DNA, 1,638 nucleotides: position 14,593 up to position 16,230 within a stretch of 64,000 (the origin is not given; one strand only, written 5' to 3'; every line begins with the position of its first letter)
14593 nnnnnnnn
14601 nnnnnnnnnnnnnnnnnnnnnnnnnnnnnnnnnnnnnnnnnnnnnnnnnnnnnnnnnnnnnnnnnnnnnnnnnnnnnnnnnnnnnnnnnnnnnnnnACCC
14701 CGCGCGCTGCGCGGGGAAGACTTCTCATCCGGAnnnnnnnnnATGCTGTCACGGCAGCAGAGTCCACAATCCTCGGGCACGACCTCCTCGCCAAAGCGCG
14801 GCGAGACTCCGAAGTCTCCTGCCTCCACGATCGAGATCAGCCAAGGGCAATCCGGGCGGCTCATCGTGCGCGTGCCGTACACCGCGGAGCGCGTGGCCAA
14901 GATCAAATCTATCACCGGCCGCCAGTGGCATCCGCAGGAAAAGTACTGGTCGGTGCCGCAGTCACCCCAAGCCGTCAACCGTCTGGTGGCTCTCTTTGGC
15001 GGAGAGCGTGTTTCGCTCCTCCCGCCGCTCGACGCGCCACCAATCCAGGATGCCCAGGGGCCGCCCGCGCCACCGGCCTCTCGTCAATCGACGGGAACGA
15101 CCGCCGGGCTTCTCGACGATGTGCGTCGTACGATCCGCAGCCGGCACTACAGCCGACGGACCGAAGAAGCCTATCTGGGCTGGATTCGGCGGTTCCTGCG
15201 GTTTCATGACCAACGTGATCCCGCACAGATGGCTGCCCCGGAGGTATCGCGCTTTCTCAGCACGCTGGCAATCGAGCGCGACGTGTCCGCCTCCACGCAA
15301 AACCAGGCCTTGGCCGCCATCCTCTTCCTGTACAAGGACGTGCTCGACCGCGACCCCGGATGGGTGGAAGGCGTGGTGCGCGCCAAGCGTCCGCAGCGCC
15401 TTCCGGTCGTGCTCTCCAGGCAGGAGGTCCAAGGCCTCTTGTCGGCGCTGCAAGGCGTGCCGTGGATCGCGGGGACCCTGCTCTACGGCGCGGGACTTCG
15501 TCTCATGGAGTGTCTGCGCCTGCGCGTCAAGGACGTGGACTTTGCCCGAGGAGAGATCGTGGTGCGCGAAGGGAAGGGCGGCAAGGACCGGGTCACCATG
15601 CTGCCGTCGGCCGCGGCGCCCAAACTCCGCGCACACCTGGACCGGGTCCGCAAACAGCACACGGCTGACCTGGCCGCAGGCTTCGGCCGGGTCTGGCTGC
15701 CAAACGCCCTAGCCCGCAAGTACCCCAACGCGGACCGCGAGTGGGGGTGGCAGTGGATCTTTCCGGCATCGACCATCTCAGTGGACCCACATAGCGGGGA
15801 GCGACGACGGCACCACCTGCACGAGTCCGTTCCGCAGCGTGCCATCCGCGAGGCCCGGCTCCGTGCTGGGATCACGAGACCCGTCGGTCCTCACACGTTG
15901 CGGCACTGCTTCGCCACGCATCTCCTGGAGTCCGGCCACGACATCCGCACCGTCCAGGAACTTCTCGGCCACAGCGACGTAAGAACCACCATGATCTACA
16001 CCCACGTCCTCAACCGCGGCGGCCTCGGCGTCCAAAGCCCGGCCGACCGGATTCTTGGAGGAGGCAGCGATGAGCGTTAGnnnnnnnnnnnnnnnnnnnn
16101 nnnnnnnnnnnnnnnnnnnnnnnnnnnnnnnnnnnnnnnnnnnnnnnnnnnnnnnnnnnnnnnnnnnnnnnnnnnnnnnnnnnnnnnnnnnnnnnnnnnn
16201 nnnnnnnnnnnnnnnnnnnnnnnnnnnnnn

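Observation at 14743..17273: Chromosomal integron with the integrase in the same orientation as its cassettes, located between ppdK and archease-rtcB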

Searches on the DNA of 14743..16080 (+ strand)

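Call 68: search_with_rna_model(model_id=R1, sources=[L082, L083, L084, L086, L087, L088, L089, L090, L091, L092, L093, L002, L004, L005, L010, L007, L055], max_evalue=0.01)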
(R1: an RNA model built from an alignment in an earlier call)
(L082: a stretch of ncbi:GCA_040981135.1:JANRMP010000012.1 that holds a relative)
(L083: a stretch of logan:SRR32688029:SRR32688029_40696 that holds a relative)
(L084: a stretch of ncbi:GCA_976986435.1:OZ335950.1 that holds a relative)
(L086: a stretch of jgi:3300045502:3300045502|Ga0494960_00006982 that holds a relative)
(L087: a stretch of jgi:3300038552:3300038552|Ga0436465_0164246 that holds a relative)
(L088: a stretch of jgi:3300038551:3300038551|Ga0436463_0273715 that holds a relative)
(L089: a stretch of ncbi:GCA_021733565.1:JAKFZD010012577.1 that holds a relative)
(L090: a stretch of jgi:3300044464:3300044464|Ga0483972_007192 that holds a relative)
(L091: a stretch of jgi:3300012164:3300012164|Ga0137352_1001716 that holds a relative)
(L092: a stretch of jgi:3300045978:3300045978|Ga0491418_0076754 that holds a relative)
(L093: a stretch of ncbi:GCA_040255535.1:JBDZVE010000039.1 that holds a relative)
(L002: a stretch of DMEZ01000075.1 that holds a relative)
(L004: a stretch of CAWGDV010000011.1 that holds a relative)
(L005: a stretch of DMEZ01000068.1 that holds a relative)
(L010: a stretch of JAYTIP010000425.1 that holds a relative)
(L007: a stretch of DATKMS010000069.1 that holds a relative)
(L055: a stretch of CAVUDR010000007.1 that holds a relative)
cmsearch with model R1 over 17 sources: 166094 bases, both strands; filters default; matches with E-value up to 0.01: 22.
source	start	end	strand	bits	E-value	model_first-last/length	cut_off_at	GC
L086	3336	3395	+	72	1.7e-16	1-60/60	no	0.73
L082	13183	13242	+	67.1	3.5e-15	1-60/60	no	0.6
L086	9566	9628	+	64.7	1.5e-14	1-60/60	no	0.7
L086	5638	5694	+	60.3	2.2e-13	1-60/60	no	0.67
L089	6003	6080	+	59.8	3e-13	1-60/60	no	0.67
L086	7150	7212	+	56.3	2.6e-12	1-60/60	no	0.68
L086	4816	4872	+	53.3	1.7e-11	1-60/60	no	0.65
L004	12410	12481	+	51.3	5.5e-11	1-60/60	no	0.53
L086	8647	8743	+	47.2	6.8e-10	1-60/60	no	0.74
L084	12147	12218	+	45.2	2.3e-09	1-60/60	no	0.68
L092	1535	1597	+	41.4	2.5e-08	1-60/60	no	0.68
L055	6580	6649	-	40.7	3.7e-08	1-60/60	no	0.61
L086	4096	4225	+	40.4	4.4e-08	1-60/60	no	0.68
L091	2893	2973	+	40.4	4.5e-08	1-60/60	no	0.58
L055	8402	8464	-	36.4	5.1e-07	1-60/60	no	0.65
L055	7426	7488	-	36.2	5.9e-07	1-60/60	no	0.62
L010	3585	3666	+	31.3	1.1e-05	1-60/60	no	0.62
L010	5115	5198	+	30.4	2e-05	1-60/60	no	0.55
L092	2069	2118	+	29.7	3.2e-05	10-53/60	no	0.66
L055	9241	9303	-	29.5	3.6e-05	1-60/60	no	0.52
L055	7893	7979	-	28.1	8.3e-05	1-60/60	no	0.63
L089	6575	6638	+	27.4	0.00013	1-60/60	no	0.67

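Call 70: search_with_rna_model(model_id=R1, sources=[L002, L003, L004, L005, L006, L007, L008, L009, L010, L011, L012, L013, L014, L015, L016, L017, L018, L019, L020, L021, L022, L023, L024, L025, L026, L027, L028, L029, L030, L031, L032, L033, L034, L035, L036, L037, L038, L039, L040, L041, L042, L043, L044, L045, L046, L047, L048, L049, L050, L051, L052, L053, L054, L055, L056, L057, L058, L059, L060, L061, L062, L063, L064, L065, L066, L067, L068, L069, L070, L071, L072, L073, L074, L075, L076, L077, L078, L079, L080, L081], max_evalue=0.001)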
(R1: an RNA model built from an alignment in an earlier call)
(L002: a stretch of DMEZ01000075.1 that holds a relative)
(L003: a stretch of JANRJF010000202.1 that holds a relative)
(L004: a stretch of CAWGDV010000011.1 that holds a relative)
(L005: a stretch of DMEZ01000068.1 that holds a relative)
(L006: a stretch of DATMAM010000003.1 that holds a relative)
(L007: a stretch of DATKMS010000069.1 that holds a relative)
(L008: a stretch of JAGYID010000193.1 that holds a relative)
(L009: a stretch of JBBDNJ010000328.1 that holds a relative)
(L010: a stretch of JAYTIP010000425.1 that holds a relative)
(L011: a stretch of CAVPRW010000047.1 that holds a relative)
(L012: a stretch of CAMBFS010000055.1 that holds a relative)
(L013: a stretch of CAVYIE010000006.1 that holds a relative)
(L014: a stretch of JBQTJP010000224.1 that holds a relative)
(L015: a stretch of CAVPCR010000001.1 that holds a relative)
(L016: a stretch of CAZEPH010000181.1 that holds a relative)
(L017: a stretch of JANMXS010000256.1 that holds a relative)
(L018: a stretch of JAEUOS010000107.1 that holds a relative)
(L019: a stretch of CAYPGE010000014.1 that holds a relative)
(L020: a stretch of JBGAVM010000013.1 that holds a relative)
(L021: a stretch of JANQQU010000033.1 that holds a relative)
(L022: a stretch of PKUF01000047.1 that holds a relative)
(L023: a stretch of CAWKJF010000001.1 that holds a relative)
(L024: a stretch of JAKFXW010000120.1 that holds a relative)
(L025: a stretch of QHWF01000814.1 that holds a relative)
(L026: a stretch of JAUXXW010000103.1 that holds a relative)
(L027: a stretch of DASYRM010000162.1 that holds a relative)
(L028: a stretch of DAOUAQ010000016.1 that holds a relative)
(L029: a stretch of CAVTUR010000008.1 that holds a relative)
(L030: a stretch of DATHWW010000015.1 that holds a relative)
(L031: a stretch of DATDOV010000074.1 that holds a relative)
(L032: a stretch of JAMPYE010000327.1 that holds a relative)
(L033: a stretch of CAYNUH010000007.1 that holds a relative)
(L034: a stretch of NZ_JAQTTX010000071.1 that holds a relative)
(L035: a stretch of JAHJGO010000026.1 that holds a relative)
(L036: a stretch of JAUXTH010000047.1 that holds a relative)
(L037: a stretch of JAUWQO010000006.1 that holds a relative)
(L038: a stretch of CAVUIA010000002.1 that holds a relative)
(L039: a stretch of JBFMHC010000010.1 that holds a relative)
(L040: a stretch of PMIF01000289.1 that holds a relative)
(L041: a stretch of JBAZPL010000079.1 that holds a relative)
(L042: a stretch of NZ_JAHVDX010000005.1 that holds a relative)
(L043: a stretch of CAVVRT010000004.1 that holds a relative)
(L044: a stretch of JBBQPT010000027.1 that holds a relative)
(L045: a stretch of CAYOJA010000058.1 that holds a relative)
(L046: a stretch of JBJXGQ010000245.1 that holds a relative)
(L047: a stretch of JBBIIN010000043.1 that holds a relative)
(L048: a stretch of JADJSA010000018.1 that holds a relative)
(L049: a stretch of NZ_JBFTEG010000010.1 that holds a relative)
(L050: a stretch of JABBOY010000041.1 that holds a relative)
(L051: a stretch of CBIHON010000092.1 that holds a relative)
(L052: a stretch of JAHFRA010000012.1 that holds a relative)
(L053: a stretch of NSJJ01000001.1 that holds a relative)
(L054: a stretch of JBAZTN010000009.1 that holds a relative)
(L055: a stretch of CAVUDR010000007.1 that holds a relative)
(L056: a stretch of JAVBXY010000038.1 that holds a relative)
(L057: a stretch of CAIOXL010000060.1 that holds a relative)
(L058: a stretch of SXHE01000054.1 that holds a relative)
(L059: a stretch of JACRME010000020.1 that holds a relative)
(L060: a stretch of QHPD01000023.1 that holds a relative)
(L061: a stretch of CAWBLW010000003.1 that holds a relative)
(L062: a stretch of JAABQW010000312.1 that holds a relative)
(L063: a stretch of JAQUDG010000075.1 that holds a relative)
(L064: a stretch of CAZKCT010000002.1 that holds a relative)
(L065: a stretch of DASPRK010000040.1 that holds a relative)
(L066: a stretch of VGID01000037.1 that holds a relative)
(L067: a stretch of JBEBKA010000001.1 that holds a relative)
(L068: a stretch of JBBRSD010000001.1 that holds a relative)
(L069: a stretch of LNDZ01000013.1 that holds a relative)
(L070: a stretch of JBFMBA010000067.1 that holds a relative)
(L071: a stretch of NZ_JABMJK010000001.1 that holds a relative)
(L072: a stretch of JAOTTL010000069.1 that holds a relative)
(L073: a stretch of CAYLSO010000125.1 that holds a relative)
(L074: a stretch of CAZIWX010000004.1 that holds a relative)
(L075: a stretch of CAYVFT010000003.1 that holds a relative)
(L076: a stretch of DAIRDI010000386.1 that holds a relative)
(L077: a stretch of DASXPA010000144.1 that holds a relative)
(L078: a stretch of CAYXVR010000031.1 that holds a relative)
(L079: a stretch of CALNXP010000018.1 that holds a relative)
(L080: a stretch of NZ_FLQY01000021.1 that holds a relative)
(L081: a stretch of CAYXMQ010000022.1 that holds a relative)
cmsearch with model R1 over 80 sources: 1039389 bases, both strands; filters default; matches with E-value up to 0.001: 171.
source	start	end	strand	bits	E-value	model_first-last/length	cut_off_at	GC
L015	12838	12897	+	72.2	9.5e-16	1-60/60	no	0.7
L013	19737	19796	+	71.7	1.3e-15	1-60/60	no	0.67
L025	2323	2382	+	63.6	1.9e-13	1-60/60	no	0.72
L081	2603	2671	-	63.1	2.5e-13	1-60/60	no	0.62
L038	19132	19191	+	63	2.6e-13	1-60/60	no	0.55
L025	3103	3172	+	60.5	1.3e-12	1-60/60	no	0.69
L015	18093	18156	+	59.7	2e-12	1-60/60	no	0.69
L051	1471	1533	-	59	3.2e-12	1-60/60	no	0.68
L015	20600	20657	+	58.6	4.1e-12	1-60/60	no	0.67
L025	4596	4665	+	58.1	5.6e-12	1-60/60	no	0.73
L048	6659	6716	-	56.7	1.3e-11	1-60/60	no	0.67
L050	1063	1120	-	55.1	3.4e-11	1-60/60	no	0.62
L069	5462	5530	-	55.1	3.5e-11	1-60/60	no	0.59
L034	3314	3373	-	54.1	6.5e-11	1-60/60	no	0.6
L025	1700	1764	+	53.9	6.9e-11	1-60/60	no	0.68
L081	2265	2323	-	53.7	8.3e-11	1-60/60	no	0.59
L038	12592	12701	+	53.6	8.4e-11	1-60/60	no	0.66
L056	1625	1690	-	53.1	1.2e-10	1-60/60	no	0.68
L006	2748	2835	+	52.9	1.3e-10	1-60/60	no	0.66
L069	8428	8496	-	51.7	2.7e-10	1-60/60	no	0.57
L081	779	844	-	51.7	2.8e-10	1-60/60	no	0.68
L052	5448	5510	-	51.6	2.9e-10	1-60/60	no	0.63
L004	12410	12481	+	51.3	3.4e-10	1-60/60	no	0.53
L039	8881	8949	-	51.1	3.9e-10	1-60/60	no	0.58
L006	4517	4615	+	50.9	4.3e-10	1-60/60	no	0.69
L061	14968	15065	+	50.9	4.4e-10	1-60/60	no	0.73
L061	20629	20726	+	50.9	4.4e-10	1-60/60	no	0.73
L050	2096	2165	-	50.5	5.7e-10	1-60/60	no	0.59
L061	15538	15638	+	50.2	6.9e-10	1-60/60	no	0.75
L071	8267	8338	-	50.2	6.9e-10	1-60/60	no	0.61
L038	13024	13136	+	49.8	8.7e-10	1-60/60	no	0.64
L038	18262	18323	+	49.7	9.2e-10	1-60/60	no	0.63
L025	2825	2882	+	49.7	9.2e-10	1-60/60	no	0.69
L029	12356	12447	+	49.7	9.4e-10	1-60/60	no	0.57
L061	11784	11884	+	49.1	1.3e-09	1-60/60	no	0.73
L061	14464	14561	+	48.7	1.7e-09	1-60/60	no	0.74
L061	20126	20223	+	48.7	1.7e-09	1-60/60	no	0.74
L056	112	183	-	48.4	2.1e-09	1-60/60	no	0.71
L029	3199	3292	+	48.3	2.2e-09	1-60/60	no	0.63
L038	16161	16282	+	48.1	2.4e-09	1-60/60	no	0.67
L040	429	524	-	47.8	3.1e-09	1-60/60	no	0.68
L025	3495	3582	+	47.6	3.4e-09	1-60/60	no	0.67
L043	8072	8136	-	47.5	3.5e-09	1-60/60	no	0.69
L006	10194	10253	+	47.4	3.9e-09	1-60/60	no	0.63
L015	14364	14460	+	46.9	5.1e-09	1-60/60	no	0.7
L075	5537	5597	-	46.9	5.1e-09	1-60/60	no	0.67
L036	3660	3722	-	46.9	5.3e-09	1-60/60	no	0.57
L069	5949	6012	-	46.5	6.8e-09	1-60/60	no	0.64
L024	775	844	-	46.4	7e-09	1-60/60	no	0.59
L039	8520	8586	-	46.3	7.4e-09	1-60/60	no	0.66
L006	3754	3825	+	45.5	1.2e-08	1-60/60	no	0.71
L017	47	113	-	45.1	1.6e-08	1-60/60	no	0.57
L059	243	305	-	45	1.7e-08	1-60/60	no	0.62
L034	2961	3022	-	44.6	2.1e-08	1-60/60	no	0.56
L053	8937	9006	-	44.6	2.1e-08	1-60/60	no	0.69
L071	8711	8782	-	44.3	2.5e-08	1-60/60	no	0.61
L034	3713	3778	-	43.5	4.2e-08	1-60/60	no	0.62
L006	7680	7752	+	43.5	4.2e-08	1-60/60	no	0.71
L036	3132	3194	-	42.9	6.1e-08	1-60/60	no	0.54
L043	8642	8704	-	42.8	6.2e-08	1-60/60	no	0.65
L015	16614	16677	+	42.8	6.4e-08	1-60/60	no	0.69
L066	3126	3206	-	42.5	7.6e-08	1-60/60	no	0.63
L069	9458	9550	-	42.5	7.9e-08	1-60/60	no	0.66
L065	1375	1431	-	42.1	9.8e-08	1-60/60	no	0.65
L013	17791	17880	+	41.9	1.1e-07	1-60/60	no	0.68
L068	11846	11928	+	41.9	1.1e-07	1-60/60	no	0.65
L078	12213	12290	+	41.8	1.2e-07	1-60/60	no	0.68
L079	8029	8084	-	41.2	1.7e-07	1-60/60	no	0.5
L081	1783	1878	-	41.2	1.7e-07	1-60/60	no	0.73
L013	16539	16628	+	40.9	2.1e-07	1-60/60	no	0.69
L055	6580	6649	-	40.7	2.3e-07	1-60/60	no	0.61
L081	1290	1388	-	40.7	2.3e-07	1-60/60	no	0.72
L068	12543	12627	+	40.7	2.3e-07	1-60/60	no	0.64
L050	607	669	-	40.7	2.3e-07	1-60/60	no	0.65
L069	8965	9057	-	40.7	2.4e-07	1-60/60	no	0.62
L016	5650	5743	+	40.5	2.6e-07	1-60/60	no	0.56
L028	227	351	-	40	3.5e-07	1-60/60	no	0.63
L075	4979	5042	-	40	3.6e-07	1-60/60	no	0.7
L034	1018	1098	-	40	3.6e-07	1-60/60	no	0.62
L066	4240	4326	-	39.8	4e-07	1-60/60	no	0.62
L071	6971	7027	-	39.7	4.3e-07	1-60/60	no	0.6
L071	7516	7572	-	39.4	5.2e-07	1-60/60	no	0.63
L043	7481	7540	-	39.3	5.4e-07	1-60/60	no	0.6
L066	120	175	-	39.3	5.6e-07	1-60/60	no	0.66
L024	197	255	-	39.2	5.7e-07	1-60/60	no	0.56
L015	13374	13469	+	38.7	7.9e-07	1-60/60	no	0.71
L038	17395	17505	+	38.4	9.6e-07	1-60/60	no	0.66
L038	11828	11937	+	38.4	9.6e-07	1-60/60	no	0.62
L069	8010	8072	-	38.3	9.8e-07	1-60/60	no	0.59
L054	9014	9102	-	37.8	1.4e-06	1-60/60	no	0.48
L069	4667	4737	-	37.4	1.8e-06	1-60/60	no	0.61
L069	7533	7625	-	37.2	2e-06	1-60/60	no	0.63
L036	2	90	-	37.2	2e-06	1-60/60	no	0.57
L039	7731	7808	-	37.1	2.1e-06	1-60/60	no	0.63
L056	556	643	-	37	2.2e-06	1-60/60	no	0.68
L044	8967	9047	-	36.8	2.5e-06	1-60/60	no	0.64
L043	9308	9370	-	36.8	2.6e-06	1-60/60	no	0.6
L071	9507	9594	-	36.7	2.7e-06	1-60/60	no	0.57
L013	18346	18435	+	36.6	2.8e-06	1-60/60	no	0.68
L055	8402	8464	-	36.4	3.2e-06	1-60/60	no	0.65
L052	9501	9590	-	36.2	3.6e-06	1-60/60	no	0.51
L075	4249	4338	-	36.2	3.7e-06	1-60/60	no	0.58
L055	7426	7488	-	36.2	3.7e-06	1-60/60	no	0.62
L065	370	441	-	36.2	3.8e-06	4-57/60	no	0.65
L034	1535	1606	-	36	4.3e-06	1-60/60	no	0.57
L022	4766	4883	-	35.8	4.8e-06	1-60/60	no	0.47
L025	4025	4083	+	35.6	5.2e-06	1-60/60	no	0.64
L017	800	871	-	35.5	5.8e-06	1-60/60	no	0.68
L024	2198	2260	-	35.3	6.3e-06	1-60/60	no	0.62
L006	6771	6865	+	35.1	7.1e-06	1-60/60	no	0.68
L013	17269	17326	+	35.1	7.4e-06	1-60/60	no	0.64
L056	1052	1123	-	34.8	8.8e-06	1-60/60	no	0.68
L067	9044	9106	-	34.6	9.5e-06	1-60/60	no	0.62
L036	860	949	-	34.6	9.5e-06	1-60/60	no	0.54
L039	6985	7065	-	34.5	1e-05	1-60/60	no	0.62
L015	11815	11910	+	34.5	1.1e-05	1-60/60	no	0.73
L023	3021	3144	-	34.4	1.1e-05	1-60/60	no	0.56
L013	17513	17602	+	34.3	1.2e-05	1-60/60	no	0.68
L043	8952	9009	-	34.1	1.4e-05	1-60/60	no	0.59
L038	15395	15501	+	34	1.4e-05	1-60/60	no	0.64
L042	5948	5995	-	33.9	1.5e-05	1-60/60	no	0.52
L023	8052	8173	-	33.5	1.9e-05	1-60/60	no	0.56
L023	7082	7204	-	33.3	2.2e-05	1-60/60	no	0.58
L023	6143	6265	-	33.1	2.5e-05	1-60/60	no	0.5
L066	2572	2637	-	33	2.7e-05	1-60/60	no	0.65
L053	8261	8347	-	32.8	2.9e-05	1-60/60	no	0.7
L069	1889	1962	-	32.8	2.9e-05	1-60/60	no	0.66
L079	7548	7628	-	32.7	3.1e-05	1-60/60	no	0.59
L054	7693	7781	-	32.5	3.6e-05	1-60/60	no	0.55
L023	8566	8688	-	32.5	3.6e-05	1-60/60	no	0.62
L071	6026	6087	-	32.3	4e-05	1-60/60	no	0.55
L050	3799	3861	-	32.3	4.1e-05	1-60/60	no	0.62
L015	13666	13766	+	32.2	4.3e-05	1-60/60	no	0.75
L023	3445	3567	-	32.2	4.4e-05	1-60/60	no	0.59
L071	7943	8014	-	32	4.7e-05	1-60/60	no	0.62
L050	2775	2837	-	32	4.8e-05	1-60/60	no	0.63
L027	4297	4346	+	31.8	5.3e-05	1-46/60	3'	0.74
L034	355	432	-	31.7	5.9e-05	1-60/60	no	0.59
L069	6476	6565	-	31.6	6.1e-05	4-57/60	no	0.69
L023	8942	9063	-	31.6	6.3e-05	1-60/60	no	0.52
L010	3585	3666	+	31.3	7.2e-05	1-60/60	no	0.62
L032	4462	4563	+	31.3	7.4e-05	1-60/60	no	0.68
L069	2539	2607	-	31.1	8.2e-05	1-60/60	no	0.59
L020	9257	9313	-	31.1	8.5e-05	1-60/60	no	0.51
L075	3363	3484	-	31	9.1e-05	1-60/60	no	0.54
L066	708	765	-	30.8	9.8e-05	1-60/60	no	0.66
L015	14988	15087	+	30.7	0.00011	1-60/60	no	0.74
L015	15304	15403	+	30.7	0.00011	1-60/60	no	0.74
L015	15620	15719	+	30.7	0.00011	1-60/60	no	0.74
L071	9182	9276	-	30.7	0.00011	1-60/60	no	0.66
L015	19907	20003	+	30.5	0.00012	1-60/60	no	0.75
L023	7596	7719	-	30.4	0.00013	1-60/60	no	0.58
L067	8657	8721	-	30.3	0.00014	1-60/60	no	0.58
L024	1808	1865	-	29.9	0.00017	1-60/60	no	0.57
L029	13413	13500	+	29.8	0.00019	1-60/60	no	0.58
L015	15916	16016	+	29.7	0.0002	1-60/60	no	0.76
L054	8569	8658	-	29.6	0.00021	1-60/60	no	0.56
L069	7123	7215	-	29.5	0.00022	1-60/60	no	0.62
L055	9241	9303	-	29.5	0.00023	1-60/60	no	0.52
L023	2627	2749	-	29.4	0.00024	1-60/60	no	0.59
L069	3594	3686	-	29.1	0.00028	1-60/60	no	0.63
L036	2796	2864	-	28.6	0.00039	1-60/60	no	0.49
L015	14675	14771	+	28.4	0.00045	1-60/60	no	0.74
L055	7893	7979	-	28.1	0.00052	1-60/60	no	0.63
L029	328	384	+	27.9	0.0006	1-60/60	no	0.67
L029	2133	2241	+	27.9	0.00061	1-60/60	no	0.58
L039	8157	8214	-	27.8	0.00061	1-60/60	no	0.64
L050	3311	3373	-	27.3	0.00086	1-60/60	no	0.63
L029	12865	12963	+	27.3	0.00088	1-60/60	no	0.57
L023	4654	4776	-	27.2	0.00094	1-60/60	no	0.59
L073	12313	12413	+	27.1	0.00098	1-60/60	no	0.72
